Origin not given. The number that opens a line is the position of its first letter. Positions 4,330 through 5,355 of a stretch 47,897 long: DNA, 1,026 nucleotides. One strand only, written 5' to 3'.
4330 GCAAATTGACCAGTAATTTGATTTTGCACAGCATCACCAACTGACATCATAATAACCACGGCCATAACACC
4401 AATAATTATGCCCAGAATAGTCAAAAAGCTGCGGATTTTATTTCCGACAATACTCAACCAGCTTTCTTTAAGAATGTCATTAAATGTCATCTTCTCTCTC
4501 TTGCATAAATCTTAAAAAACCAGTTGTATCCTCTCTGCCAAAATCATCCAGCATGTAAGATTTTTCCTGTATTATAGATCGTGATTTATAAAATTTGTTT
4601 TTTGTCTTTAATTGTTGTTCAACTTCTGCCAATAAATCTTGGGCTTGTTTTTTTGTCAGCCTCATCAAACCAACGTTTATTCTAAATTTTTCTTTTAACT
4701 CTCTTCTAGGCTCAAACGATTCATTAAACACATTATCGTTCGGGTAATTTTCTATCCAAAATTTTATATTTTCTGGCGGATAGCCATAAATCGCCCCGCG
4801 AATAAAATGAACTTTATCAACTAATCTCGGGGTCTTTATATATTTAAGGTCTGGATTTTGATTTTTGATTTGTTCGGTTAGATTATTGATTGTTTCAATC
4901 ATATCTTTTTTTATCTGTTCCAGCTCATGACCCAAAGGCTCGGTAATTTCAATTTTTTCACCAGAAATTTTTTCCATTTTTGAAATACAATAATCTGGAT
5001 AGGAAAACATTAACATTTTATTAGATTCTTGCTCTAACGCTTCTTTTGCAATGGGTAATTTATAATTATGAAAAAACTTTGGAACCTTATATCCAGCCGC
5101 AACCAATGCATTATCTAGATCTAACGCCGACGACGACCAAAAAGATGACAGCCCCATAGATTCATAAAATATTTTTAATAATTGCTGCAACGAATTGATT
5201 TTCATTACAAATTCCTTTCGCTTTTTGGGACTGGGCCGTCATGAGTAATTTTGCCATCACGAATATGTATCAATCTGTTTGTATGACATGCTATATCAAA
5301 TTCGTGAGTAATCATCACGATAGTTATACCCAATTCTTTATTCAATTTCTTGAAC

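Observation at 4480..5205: Unrecognisable cytoplasmic ORF translationally coupled between the ATPase and permease genes of a MacAB-TolC-type operon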

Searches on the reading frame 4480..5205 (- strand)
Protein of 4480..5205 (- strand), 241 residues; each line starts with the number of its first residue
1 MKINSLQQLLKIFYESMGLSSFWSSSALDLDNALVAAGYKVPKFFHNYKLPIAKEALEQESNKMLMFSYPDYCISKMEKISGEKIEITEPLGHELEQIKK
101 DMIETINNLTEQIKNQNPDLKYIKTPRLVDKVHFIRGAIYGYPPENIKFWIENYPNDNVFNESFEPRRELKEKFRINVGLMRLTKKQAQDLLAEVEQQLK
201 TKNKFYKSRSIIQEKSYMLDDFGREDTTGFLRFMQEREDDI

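Call 3: search_protein_families(library=pfam, proteins=[window:4480-5205:-], max_evalue=1)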
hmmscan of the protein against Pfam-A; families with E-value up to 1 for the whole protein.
window:4480-5205:- (241 aa): 5 families
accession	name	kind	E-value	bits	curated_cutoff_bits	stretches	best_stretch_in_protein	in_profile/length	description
PF18644.7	Phage_int_SAM_6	-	0.024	15.1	27.5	1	59-115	4-59/132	Phage integrase SAM-like domain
PF24696.1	UGSC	-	0.053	14.1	25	1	176-209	27-60/172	UGSC family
PF02317.23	Octopine_DH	-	0.055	13.9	30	1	66-129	40-109/150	NAD/NADP octopine/nopaline dehydrogenase, alpha-helical domain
PF18977.5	DUF5713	-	0.062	14.1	27.3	1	69-142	17-93/107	Family of unknown function (DUF5713)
PF14419.11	SPOUT_MTase_2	-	0.24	11.2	28.4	0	52-108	65-120/173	AF2226-like SPOUT RNA Methylase fused to THUMP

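Call 4: search_protein_families(library=ncbifam, proteins=[window:4480-5205:-], max_evalue=1)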
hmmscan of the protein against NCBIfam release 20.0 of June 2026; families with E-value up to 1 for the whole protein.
window:4480-5205:- (241 aa): 1 family
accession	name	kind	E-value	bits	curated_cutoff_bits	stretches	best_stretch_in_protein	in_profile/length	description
NF041046.1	UGSC_fam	equivalog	0.019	15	125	1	177-208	4-35/147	UGSC family (seleno)protein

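Call 6: find_homologous_proteins(query=window:4480-5205:-, max_evalue=0.001)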
Query window:4480-5205:- (241 aa): 6 proteins with E <= 0.001 among 272 candidates.
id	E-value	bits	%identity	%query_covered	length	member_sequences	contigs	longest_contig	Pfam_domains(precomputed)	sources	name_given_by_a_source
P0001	1.1e-139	482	93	100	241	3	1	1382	-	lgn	-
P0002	1.2e-91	325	63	100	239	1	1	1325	-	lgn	-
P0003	1.1e-90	321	62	100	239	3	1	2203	-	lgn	-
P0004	3.5e-90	320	63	100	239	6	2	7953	-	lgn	-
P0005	3.8e-77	277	56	100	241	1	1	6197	-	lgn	-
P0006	1.1e-43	168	40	98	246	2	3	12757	-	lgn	-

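Call 8: search_protein_families(library=padloc, proteins=[window:4480-5205:-], max_evalue=1)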
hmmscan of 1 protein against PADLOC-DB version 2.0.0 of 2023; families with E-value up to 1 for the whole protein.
window:4480-5205:- (241 aa): 0 families
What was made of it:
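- No PADLOC hit (call 8).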

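Call 9: search_protein_families(library=phrogs, proteins=[window:4480-5205:-], max_evalue=1)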
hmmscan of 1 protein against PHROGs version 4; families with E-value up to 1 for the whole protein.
window:4480-5205:- (241 aa): 1 family
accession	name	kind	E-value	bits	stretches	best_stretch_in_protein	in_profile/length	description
phrog_14245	-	unknown function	0.74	11.3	1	78-109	8-39/81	-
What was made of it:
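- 4480..5205 (-): Gene X: 241-aa soluble all-helical protein of a new, unnamed family. No family hits (calls 3, 4, 8, 9).
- Checked: No family hit reaches significance in Pfam, NCBIfam, PADLOC or PHROGs (calls 3, 4, 8, 9).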

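Call 10: find_encoding_contigs(protein=P0006, flank=10000, max_places=6)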
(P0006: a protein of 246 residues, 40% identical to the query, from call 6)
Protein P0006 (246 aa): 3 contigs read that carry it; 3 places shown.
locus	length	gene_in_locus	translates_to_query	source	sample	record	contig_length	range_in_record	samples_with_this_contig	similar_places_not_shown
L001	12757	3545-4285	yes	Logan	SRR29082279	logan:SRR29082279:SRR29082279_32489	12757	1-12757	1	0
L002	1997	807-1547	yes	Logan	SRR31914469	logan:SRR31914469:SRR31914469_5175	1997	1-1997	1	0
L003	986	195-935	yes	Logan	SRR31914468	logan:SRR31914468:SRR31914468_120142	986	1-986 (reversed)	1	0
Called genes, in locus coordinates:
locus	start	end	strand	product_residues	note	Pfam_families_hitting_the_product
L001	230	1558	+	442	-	PF02321:OEP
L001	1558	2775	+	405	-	PF25917:BSH_RND, PF25973:BSH_CzcB (weak), PF25876:HH_MFP_RND (weak), PF25881:HH_YBHG (weak), PF25893:HH_CzcB (weak), PF25940:LcnD_C (weak), PF25954:Beta-barrel_RND_2, PF25990:Beta-barrel_YknX, +3 more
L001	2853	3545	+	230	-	PF00005:ABC_tran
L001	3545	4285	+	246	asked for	-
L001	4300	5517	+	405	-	PF12704:MacB_PCD, PF02687:FtsX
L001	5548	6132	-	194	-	-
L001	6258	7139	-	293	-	PF02195:ParB_N, PF17762:HTH_ParB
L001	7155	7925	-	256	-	PF00142:Fer4_NifH (faint), PF01656:CbiA, PF02374:ArsA_ATPase (weak), PF06564:CBP_BcsQ, PF09140:MipZ, PF10609:ParA (weak), PF13614:AAA_31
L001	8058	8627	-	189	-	PF02527:GidB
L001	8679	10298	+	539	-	PF07719:TPR_2 (faint), PF13181:TPR_8 (faint), PF13428:TPR_14 (faint)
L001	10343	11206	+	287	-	PF01210:NAD_Gly3P_dh_N, PF07479:NAD_Gly3P_dh_C, PF20618:GPD_NAD_C_bact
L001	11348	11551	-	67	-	-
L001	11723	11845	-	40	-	-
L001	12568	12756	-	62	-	?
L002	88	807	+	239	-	PF00005:ABC_tran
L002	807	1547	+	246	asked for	-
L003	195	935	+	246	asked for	-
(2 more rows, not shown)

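Call 11: find_encoding_contigs(protein=P0004, flank=10000, max_places=6)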
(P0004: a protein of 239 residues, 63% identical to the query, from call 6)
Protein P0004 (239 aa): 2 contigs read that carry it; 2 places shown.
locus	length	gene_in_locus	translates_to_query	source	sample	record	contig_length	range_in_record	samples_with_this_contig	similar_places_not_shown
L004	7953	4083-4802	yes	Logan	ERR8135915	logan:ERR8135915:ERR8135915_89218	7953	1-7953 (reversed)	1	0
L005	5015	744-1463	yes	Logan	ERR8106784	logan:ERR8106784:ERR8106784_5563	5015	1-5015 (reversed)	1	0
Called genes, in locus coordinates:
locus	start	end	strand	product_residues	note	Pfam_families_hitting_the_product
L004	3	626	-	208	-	?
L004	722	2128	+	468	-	PF02321:OEP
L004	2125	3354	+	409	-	PF25917:BSH_RND, PF25973:BSH_CzcB, PF25984:BSH_YknX (weak), PF25876:HH_MFP_RND, PF25885:HH_EMRA (weak), PF25954:Beta-barrel_RND_2, PF25990:Beta-barrel_YknX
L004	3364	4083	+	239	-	PF00005:ABC_tran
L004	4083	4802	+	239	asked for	-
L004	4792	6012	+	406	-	PF12704:MacB_PCD, PF02687:FtsX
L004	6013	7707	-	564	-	PF03485:Arg_tRNA_synt_N, PF00750:tRNA-synt_1d, PF05746:DALR_1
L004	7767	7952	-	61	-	?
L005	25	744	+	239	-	PF00005:ABC_tran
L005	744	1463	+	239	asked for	-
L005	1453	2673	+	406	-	PF12704:MacB_PCD, PF02687:FtsX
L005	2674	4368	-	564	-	PF03485:Arg_tRNA_synt_N, PF00750:tRNA-synt_1d, PF05746:DALR_1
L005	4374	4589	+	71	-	-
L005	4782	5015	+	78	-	?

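Call 12: find_encoding_contigs(protein=P0005, flank=10000, max_places=6)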
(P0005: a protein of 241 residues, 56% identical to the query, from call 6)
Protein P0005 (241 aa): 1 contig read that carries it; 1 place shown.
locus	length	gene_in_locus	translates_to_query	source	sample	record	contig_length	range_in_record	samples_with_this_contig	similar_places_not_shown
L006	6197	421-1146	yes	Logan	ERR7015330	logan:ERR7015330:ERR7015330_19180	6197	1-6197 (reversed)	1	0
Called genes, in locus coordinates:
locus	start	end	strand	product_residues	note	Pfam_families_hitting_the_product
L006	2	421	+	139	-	?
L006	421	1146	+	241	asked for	-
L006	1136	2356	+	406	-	PF12704:MacB_PCD, PF02687:FtsX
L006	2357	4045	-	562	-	PF03485:Arg_tRNA_synt_N, PF00750:tRNA-synt_1d, PF05746:DALR_1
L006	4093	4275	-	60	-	PF00471:Ribosomal_L33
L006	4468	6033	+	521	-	PF00501:AMP-binding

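Call 17: search_protein_representatives(protein=window:4483-5205:-)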
Query: 241 residues. Proteins with E-value up to 0.001 (for the whole library): 50; up to 1e-10: 22; up to 1e-30: 14. The best 50 are listed.
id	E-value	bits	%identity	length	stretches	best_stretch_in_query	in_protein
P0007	6.5e-79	281.2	56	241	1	3-241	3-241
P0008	6.4e-60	219.0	49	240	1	3-240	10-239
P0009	1.7e-57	211.1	59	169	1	1-165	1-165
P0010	6.4e-49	183.1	43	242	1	3-234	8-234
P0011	8.7e-48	179.4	40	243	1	3-237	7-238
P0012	9.1e-47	176.0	41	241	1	1-218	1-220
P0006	3.6e-44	167.5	40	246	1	2-237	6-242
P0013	5.8e-41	157.0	40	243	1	3-238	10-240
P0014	3.6e-38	147.9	39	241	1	1-194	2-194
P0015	6.2e-37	143.8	39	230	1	5-219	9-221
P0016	8.0e-37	143.5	38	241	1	3-202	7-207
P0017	2.5e-36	141.8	41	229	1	3-235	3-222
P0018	7.5e-34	133.8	39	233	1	3-236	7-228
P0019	8.4e-32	127.0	37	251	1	2-206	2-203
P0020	1.1e-30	123.4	41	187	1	74-237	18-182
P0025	3.4e-13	66.2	32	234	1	22-240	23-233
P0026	5.8e-12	62.1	28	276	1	2-203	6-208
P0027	1.5e-11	60.8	27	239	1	20-237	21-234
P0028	1.1e-07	48.2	29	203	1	22-155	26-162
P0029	2.2e-07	47.2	30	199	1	24-163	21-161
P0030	3.1e-07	46.7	27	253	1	2-237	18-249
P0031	3.9e-07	46.4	30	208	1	21-199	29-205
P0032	5.4e-07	45.9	28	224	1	19-187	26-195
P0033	1.0e-06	45.0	28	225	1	4-203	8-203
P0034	1.2e-06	44.8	29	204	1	16-154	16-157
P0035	1.2e-06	44.8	32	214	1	10-180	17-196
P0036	1.4e-06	44.5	35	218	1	23-153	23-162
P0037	4.1e-06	43.0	29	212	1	10-182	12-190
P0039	4.7e-06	42.8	27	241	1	23-240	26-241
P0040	9.1e-06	41.9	33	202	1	21-152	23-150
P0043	2.7e-05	40.3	31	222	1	3-237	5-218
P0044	5.0e-05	39.5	26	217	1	20-161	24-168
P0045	7.6e-05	38.9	29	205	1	6-156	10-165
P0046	1.1e-04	38.4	31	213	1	16-162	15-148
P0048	1.6e-04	37.8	32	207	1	9-156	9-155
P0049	2.0e-04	37.5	27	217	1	17-158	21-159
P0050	2.1e-04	37.4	30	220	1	2-181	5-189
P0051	2.6e-04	37.1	28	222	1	9-156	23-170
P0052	3.8e-04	36.6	28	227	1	11-196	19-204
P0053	7.3e-04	35.7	32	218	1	43-155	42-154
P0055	8.8e-04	35.4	27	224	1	20-159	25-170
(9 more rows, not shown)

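Call 20: search_solved_structures(query=A2, max_evalue=10, show_alignments=2)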
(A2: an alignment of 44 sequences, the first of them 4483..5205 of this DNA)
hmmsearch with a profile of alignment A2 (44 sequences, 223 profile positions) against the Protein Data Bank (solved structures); distinct sequences matched with E-value up to 10: 13.
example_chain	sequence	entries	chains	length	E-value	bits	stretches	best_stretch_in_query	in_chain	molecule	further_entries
6w6l_6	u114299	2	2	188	0.038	16.7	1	78-147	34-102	Calcium load-activated calcium channel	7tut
2fyz_B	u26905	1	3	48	0.13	15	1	104-134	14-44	Fusion glycoprotein F0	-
9heu_x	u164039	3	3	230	0.5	13.1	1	99-131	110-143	BAG family molecular chaperone regulator 1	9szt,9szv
7ybf_A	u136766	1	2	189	0.77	12.5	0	23-46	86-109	Histone H2B-alpha,Histone H2A-beta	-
1pq4_A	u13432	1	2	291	0.94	12.2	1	91-131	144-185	periplasmic binding protein component of an ABC type zinc uptake transporter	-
1s4k_A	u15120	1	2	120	0.95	12.2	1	64-122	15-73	putative cytoplasmic protein ydil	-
8c0d_A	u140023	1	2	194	1.2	11.8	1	30-71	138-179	E3 UFM1-protein ligase 1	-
8b9x_A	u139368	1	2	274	1.6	11.4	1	31-71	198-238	DDRGK domain-containing protein 1,E3 UFM1-protein ligase 1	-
6prh_A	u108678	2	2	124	3.4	10.4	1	62-135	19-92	RicA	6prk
2ov1_A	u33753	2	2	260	3.5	10.3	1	92-131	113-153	Periplasmic binding protein component of an ABC type zinc uptake transporter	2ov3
1i6z_A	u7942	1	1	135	4.4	10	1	99-132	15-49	BAG-FAMILY MOLECULAR CHAPERONE REGULATOR-1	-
5aqf_B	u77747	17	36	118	5.6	9.7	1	98-131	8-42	BAG FAMILY MOLECULAR CHAPERONE REGULATOR 1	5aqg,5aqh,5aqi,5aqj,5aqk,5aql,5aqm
1hx1_B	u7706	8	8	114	6.5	9.4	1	100-131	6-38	BAG family molecular chaperone regulator 1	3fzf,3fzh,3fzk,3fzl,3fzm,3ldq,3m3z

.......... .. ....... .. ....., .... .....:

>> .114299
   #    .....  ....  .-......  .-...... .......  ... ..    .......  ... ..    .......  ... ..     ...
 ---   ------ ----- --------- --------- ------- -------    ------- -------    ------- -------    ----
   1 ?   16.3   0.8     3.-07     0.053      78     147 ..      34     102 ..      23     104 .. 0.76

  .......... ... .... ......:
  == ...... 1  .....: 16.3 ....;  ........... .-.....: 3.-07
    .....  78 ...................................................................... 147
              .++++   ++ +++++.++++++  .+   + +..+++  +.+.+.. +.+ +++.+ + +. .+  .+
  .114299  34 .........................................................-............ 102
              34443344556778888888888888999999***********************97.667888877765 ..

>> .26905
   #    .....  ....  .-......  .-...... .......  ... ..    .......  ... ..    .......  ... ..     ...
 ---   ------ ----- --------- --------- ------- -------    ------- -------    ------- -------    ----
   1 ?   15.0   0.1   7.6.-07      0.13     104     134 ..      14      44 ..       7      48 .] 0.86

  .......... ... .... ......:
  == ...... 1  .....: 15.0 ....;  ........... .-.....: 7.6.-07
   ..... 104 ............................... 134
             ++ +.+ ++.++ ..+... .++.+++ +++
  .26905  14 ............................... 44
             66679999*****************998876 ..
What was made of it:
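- On Any solved or predicted viral fold for X: The PDB sequence-profile search gave E >= 0.038, which is noise (call 20).
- Tried and rejected: Only coiled-coil-like noise, E >= 0.038 (call 20).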

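Call 21: search_protein_families(library=pfam, alignment_id=A2, max_evalue=0.01)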
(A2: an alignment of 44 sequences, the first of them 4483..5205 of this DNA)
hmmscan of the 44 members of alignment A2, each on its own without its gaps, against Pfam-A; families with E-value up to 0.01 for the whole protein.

A. member 1, window:4483-5205:- (241 aa): 0 families

B. families by the number of members that match (of 44 scanned): 9 families
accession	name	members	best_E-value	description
PF12896.12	ANAPC4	1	0.0012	Anaphase-promoting complex, cyclosome, subunit 4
PF20167.3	Transposase_32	1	0.0015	Putative plant transposon protein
PF00170.26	bZIP_1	1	0.0016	bZIP transcription factor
PF14173.11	ComGG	1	0.003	ComG operon protein 7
PF12358.13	DUF3644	1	0.0041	Domain of unknown function (DUF3644)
PF16119.10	DUF4835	1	0.0048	Domain of unknown function (DUF4835)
PF14655.12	RAB3GAP2_N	1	0.006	Rab3 GTPase-activating protein regulatory subunit N-terminus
PF08559.15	Cut8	1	0.007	Cut8, nuclear proteasome tether protein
PF14182.11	YgaB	1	0.0081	YgaB-like protein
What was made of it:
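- No GIY-YIG, HNH, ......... or PD-(D/E)XK match (calls 3, 21).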

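Call 23: find_homologous_proteins(query=A2, max_evalue=0.001)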
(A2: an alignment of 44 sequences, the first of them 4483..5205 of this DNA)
Query A2 (44 sequences) (241 aa, profile of the alignment): 9 proteins with E <= 0.001 among 6551 candidates.
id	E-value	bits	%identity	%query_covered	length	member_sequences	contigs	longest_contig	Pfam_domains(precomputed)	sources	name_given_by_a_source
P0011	2.4e-74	268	39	98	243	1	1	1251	-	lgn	-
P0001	3.8e-67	244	93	100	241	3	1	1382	-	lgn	-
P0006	1.9e-66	242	40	98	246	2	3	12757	-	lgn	-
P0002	2.5e-66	241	63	100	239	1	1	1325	-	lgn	-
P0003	3.0e-66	241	62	100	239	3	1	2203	-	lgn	-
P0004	1.4e-65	239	63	100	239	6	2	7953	-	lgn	-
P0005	9.7e-64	233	56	100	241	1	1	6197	-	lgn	-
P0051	1.0e-49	187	28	61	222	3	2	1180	-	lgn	-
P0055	3.9e-47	179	23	58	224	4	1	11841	-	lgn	-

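Call 24: find_encoding_contigs(protein=P0055, flank=10000, max_places=4)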
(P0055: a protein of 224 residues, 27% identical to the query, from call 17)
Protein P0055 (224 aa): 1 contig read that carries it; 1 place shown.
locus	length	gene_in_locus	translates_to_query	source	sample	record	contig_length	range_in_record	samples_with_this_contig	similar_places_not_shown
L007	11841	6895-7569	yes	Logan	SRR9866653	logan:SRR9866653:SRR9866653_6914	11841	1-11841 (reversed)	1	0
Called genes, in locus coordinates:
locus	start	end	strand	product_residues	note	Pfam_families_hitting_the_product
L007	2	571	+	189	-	?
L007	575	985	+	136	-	PF02367:TsaE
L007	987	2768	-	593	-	PF06723:MreB_Mbl (weak), PF11104:PilM_2, PF14450:FtsA, PF00834:Ribul_P_3_epim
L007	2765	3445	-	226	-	PF03799:FtsQ_DivIB_C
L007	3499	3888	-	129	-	-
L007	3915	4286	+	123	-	-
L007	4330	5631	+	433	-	-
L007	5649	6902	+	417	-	PF12704:MacB_PCD, PF02687:FtsX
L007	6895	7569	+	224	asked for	-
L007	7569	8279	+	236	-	PF00005:ABC_tran, PF13304:AAA_21 (faint)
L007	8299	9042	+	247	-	-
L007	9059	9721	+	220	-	-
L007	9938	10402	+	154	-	PF08719:NADAR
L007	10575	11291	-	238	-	-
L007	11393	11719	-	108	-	-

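Call 25: find_related_loci(query=A1, collection=genome_contigs, flank=8000)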
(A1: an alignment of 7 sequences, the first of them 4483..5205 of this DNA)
Query A1 (241 aa) in genome_contigs; peptide patterns used: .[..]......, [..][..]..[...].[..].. (x = any residue, [..] = any of these).
43 stretches matched a pattern; 3 encode a relative of the query (tblastn E <= 1e-3); 3 distinct loci.
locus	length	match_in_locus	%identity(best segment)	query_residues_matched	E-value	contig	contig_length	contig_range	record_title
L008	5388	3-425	64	99-241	3e-57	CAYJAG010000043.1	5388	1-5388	MAG TPA_asm: uncultured Muribaculaceae bacterium isolate ERP122455_co3_13 genome assembly, contig: NODE_2401_length_5388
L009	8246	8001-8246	63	1-82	1e-29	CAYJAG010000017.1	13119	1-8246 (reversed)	MAG TPA_asm: uncultured Muribaculaceae bacterium isolate ERP122455_co3_13 genome assembly, contig: NODE_381_length_13119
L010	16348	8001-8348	29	103-223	9e-6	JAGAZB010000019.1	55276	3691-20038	MAG: Treponema sp. isolate RGIG8904 Water_deer_Omasum.Co__c237946, whole genome shotgun sequence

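Call 28: predict_structure(alignment_id=A2)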
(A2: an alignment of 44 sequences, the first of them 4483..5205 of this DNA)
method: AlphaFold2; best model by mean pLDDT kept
length: 241 residues; sequences in the alignment: 44
mean_pLDDT: 93.7   pTM: 0.84
mean pLDDT of the five models: 93.7, 93.5, 93.2, 92.9, 92.7
residues with pLDDT >= 90: 202; 70-90: 30; 50-70: 8; < 50: 1
segments of 3 or more residues with pLDDT < 50: none
pLDDT, mean of each block of 10 residues (from residue 1): 98 95 96 97 98 97 97 97 98 98 98 98 98 98 98 94 94 96 96 98 90 66 80 77 48
secondary structure, 60 per line:
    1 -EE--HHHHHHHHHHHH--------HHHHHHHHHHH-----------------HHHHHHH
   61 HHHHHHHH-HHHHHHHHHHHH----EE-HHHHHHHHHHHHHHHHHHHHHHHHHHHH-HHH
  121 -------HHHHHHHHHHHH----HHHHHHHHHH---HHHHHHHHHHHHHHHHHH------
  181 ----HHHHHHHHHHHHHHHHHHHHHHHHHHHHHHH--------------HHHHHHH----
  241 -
elements in order: H6-17 H26-36 H54-68 H70-81 H89-116 H128-139 H144-153 H157-174 H185-215 H230-236
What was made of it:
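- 4480..5205 (-): AF2 pLDDT 93.7 (call 28).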

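Call 31: fold_search(model_id=the predicted structure, library=pdb)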
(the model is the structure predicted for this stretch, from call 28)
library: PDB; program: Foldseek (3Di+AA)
matches with E <= 10: 48; with E <= 0.001: 0
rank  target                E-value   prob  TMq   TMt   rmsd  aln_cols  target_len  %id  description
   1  9e5c_4z               2.3e+00  0.03  0.15  0.08  26.6       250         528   11  Cryo-EM structure of 96 nm repeat of microtubule doublet from T. brucei flagellum (released 2025-03-12)
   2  9lhz_A                2.7e+00  0.06  0.20  0.06  17.1       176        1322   14  Complex of voltage-gated sodium channel NavPaS from American cockroach Periplaneta americana and sea anemone toxin Av3 (released 2026-02-04)
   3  8vqc_A                3.2e+00  0.04  0.20  0.06  16.7       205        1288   15  Structure of the voltage-gated sodium channel NavPas from American Cockroach Periplaneta Americana in complex with sco (released 2024-09-04)
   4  9o35_A                3.3e+00  0.02  0.12  0.09  15.9       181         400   10  Crystal structure of DoxA in complex with daunorubicin (released 2025-12-24)
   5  7kin_F                3.7e+00  0.06  0.22  0.18  18.8       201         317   16  Mycobacterium tuberculosis WT RNAP transcription open promoter complex with WhiB7 promoter (released 2021-04-21)
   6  8fnj_A                3.7e+00  0.05  0.17  0.16  13.2       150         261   11  Structure of E138K/G140A HIV-1 intasome with Dolutegravir bound (released 2023-08-09)
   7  3fyq                  4.4e+00  0.04  0.19  0.24  16.6       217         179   12  Structure of Drosophila melanogaster talin IBS2 domain (residues 1981-2168) (released 2009-02-03)
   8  4yy2_A                4.4e+00  0.03  0.13  0.24  13.7       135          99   16  Computationally designed left-handed alpha/alpha toroid with 3 repeats in space group P212121 (released 2015-12-16)
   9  8r3m_F                4.6e+00  0.07  0.25  0.21  16.1       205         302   14  Mycobacterium smegnatis RNA polymerase transcription initiation complex with SigmaA, RbpA, HelD N-terminal, CO and PCh (released 2024-10-02)
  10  3p8l_A                4.9e+00  0.04  0.22  0.19  12.4       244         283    9  Crystal structure of polyprenyl synthase from Enterococcus faecalis V583 (released 2010-11-03)
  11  3p8l_B                5.1e+00  0.04  0.22  0.21  12.4       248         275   10  Crystal structure of polyprenyl synthase from Enterococcus faecalis V583 (released 2010-11-03)
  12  7l2t_B                5.1e+00  0.02  0.14  0.08  18.6       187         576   10  cryo-EM structure of DkTx-bound minimal TRPV1 in partial open state (released 2021-09-22)
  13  9lp2_G                5.4e+00  0.04  0.18  0.26  15.5       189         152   16  Crystal structure of de novo designed amantadine induced heterodimer dAID23.4 (released 2025-12-17)
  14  9lp2_D                5.4e+00  0.02  0.14  0.19  15.4       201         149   16  Crystal structure of de novo designed amantadine induced heterodimer dAID23.4 (released 2025-12-17)
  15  7btw_B                5.7e+00  0.02  0.15  0.13  17.5       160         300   14  The mitochondrial SAM complex from S.cere (released 2021-01-20)
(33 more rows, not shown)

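Call 35: find_related_loci(query=A3, collection=metagenome_contigs, flank=6000)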
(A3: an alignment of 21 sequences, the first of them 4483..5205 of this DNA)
Query A3 (241 aa) in metagenome_contigs; peptide patterns used: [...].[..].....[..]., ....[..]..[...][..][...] (x = any residue, [..] = any of these).
113 stretches matched a pattern; 7 encode a relative of the query (tblastn E <= 1e-3); 7 distinct loci.
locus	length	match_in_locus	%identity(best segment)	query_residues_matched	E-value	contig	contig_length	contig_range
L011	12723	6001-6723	56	1-241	3e-88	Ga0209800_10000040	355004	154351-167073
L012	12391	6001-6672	42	3-231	5e-56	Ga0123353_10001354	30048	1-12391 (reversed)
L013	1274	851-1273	39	1-141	4e-33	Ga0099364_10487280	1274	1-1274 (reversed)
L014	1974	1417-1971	38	1-192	9e-32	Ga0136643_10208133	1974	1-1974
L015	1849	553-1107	38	1-192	7e-32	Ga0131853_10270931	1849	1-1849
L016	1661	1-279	46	110-202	3e-23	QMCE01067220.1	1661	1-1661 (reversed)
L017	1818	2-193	40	134-198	1e-10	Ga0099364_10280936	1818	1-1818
